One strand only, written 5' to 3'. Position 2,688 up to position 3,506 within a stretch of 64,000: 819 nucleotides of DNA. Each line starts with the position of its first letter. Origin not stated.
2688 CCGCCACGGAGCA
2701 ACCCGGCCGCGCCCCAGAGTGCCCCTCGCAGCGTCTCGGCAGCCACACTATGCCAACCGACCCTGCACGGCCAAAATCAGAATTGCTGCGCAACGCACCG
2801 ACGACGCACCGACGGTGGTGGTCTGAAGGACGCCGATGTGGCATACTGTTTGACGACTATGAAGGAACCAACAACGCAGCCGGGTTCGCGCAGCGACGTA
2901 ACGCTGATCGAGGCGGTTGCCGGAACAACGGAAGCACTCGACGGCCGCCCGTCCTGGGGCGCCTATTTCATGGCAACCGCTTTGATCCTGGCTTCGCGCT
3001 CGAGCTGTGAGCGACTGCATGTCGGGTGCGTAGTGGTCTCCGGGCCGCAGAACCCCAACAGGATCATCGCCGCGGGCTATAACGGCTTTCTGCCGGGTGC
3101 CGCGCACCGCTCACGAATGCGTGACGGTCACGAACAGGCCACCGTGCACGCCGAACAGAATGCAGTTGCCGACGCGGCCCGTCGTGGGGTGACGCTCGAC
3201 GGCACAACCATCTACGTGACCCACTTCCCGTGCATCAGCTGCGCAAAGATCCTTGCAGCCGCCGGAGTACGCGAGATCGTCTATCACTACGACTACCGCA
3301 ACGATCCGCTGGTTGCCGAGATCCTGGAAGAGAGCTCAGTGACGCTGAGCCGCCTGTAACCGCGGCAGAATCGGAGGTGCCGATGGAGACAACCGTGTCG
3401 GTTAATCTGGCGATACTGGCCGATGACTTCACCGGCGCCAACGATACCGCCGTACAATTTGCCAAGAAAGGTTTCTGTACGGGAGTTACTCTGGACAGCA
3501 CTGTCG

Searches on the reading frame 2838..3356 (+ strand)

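Call 14: search_protein_families(library=pfam, proteins=[window:2838-3356:+], max_evalue=0.01)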
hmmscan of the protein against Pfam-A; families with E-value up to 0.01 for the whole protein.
window:2838-3356:+ (173 aa): 3 families
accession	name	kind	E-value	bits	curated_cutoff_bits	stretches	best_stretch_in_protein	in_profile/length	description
PF00383.29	dCMP_cyt_deam_1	-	1.3e-22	80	25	1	39-150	2-101/102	Cytidine and deoxycytidylate deaminase zinc-binding region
PF14437.12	MafB19-deam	-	3.9e-17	62.9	27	1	40-164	3-114/142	MafB19-like deaminase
PF14439.12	Bd3614-deam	-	4.3e-05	23.9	38.5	1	99-149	31-88/113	Bd3614-like deaminase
